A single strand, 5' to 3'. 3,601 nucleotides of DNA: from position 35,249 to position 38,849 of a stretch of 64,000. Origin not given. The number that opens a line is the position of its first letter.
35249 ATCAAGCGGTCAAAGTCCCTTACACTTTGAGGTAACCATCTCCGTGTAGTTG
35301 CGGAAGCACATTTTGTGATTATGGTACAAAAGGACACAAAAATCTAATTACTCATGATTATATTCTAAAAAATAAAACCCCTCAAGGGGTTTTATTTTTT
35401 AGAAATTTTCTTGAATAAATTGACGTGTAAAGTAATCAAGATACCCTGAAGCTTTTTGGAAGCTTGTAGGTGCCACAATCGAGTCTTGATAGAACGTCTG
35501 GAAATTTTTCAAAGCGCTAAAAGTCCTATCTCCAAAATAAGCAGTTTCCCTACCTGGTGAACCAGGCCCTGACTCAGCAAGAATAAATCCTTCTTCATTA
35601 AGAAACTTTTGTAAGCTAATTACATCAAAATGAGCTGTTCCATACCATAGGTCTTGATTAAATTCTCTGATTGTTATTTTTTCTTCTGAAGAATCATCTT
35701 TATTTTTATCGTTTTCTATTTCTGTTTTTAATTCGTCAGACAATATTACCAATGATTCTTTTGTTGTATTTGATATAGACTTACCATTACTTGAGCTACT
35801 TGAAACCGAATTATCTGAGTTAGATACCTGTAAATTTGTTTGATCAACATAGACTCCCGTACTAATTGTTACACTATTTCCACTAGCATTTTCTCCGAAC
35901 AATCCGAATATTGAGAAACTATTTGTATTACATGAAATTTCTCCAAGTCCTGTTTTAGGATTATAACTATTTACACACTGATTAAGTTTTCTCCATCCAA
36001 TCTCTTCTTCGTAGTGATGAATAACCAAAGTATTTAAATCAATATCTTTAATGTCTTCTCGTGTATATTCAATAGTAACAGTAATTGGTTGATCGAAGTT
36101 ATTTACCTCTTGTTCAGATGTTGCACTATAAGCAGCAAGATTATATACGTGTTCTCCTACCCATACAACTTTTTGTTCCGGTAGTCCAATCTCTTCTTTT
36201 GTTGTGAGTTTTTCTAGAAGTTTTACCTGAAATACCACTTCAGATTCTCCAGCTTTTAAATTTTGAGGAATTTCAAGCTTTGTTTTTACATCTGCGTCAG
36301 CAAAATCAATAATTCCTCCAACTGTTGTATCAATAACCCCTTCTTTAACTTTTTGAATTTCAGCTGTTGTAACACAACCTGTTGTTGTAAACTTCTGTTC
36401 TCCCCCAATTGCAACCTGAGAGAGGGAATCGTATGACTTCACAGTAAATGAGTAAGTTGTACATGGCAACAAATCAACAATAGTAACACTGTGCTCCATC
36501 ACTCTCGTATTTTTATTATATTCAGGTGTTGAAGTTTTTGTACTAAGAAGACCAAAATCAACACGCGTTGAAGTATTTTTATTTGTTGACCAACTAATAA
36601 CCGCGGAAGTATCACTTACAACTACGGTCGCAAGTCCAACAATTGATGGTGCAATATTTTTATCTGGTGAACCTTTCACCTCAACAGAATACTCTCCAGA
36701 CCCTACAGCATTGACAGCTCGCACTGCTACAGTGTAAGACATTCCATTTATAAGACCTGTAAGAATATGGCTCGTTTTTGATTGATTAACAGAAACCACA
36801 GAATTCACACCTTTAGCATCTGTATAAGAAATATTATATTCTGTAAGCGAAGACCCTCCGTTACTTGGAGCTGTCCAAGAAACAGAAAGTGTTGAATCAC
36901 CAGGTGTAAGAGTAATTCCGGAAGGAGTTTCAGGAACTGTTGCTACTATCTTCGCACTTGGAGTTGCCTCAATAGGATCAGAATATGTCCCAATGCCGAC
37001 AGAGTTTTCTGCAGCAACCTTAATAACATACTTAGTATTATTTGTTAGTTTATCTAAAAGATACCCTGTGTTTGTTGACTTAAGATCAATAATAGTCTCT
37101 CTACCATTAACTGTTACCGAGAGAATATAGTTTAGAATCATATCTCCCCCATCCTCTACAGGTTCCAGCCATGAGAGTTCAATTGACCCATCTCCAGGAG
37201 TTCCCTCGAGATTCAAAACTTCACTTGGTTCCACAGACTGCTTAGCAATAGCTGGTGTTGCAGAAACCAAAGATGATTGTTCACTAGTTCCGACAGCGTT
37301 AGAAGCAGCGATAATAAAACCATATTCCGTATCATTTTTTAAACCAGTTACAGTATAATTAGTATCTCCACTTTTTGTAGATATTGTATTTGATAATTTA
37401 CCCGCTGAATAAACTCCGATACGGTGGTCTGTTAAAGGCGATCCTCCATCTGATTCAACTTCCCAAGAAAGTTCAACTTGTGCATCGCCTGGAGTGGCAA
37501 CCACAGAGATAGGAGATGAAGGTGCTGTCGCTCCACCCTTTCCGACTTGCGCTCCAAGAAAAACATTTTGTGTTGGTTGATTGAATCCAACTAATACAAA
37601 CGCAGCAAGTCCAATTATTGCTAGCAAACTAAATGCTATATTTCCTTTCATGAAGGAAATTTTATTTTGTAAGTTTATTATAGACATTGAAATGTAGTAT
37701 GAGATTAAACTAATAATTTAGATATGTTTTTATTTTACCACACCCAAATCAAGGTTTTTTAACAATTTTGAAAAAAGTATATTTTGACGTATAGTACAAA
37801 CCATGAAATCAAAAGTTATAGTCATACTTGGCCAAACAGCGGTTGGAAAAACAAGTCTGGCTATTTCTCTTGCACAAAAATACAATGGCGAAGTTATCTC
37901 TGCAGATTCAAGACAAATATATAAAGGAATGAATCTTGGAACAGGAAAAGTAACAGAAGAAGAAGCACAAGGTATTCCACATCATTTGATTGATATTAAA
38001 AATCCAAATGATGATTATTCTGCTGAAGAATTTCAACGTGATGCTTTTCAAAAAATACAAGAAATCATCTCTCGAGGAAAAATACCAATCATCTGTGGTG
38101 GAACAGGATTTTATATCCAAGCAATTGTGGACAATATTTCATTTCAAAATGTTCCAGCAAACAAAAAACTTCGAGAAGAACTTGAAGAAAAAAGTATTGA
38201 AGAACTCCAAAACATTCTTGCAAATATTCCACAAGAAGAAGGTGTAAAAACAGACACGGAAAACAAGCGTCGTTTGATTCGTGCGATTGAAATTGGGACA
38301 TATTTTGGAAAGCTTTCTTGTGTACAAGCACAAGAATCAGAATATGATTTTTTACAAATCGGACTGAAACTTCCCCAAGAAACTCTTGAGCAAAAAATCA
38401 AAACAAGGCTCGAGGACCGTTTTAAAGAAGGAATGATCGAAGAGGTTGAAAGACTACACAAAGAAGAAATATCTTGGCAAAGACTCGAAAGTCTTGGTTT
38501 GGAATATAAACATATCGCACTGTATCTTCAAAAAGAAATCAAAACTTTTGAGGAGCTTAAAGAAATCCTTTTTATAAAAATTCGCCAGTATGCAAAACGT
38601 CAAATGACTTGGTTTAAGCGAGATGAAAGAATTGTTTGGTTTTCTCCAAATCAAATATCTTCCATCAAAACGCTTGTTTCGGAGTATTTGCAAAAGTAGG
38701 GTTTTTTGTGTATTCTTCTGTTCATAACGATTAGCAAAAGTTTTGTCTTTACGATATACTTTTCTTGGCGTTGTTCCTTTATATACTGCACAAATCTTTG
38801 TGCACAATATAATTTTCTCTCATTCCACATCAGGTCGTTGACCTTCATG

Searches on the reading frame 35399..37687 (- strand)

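Call 8: search_protein_families(library=pfam, proteins=[window:35399-37687:-], max_evalue=0.001)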
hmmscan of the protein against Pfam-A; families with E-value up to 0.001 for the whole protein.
window:35399-37687:- (762 aa): 6 families
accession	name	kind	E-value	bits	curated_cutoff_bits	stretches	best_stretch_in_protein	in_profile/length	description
PF00041.27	fn3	-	4e-43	146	25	4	255-338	3-82/84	Fibronectin type III domain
PF25059.1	FN3_DSCAM-DSCAML_C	-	1.1e-17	64.6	39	1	270-337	9-77/89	DSCAM/DSCAML C-terminal Fn3-like domain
PF16656.11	Pur_ac_phosph_N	-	4.7e-15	56.4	30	1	355-424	9-87/93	Purple acid Phosphatase, N-terminal domain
PF09294.16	Interfer-bind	-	8.3e-06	26.5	21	0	185-228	42-86/104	Interferon-alpha/beta receptor, fibronectin type III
PF01471.23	PG_binding_1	-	0.00011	22.7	23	1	688-733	4-41/57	Putative peptidoglycan binding domain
PF24489.1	Ig_J_second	-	0.00022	21.6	27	0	254-345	2-97/105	Tip attachment protein J second Ig-like domain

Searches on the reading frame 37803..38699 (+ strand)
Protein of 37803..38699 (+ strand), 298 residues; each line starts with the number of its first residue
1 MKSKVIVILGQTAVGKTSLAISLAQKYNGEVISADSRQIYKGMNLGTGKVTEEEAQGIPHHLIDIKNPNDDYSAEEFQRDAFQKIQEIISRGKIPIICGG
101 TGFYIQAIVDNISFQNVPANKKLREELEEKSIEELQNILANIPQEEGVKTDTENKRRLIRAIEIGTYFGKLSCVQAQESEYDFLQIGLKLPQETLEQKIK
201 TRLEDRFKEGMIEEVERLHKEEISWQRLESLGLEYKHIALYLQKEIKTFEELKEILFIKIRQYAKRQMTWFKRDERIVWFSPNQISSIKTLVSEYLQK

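Call 8: search_protein_families(library=pfam, proteins=[window:37803-38699:+], max_evalue=0.001)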
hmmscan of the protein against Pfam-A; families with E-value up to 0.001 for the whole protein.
window:37803-38699:+ (298 aa): 3 families
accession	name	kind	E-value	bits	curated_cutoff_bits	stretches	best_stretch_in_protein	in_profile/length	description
PF01715.23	IPPT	-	3.8e-68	230.2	23.6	1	38-274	1-243/243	IPP transferase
PF01745.22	IPT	-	2e-09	37.6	20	1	4-114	2-112/233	Isopentenyl transferase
PF20720.3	nSTAND3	-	0.00027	21.1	27.2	0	2-30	16-44/155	Novel STAND NTPase 3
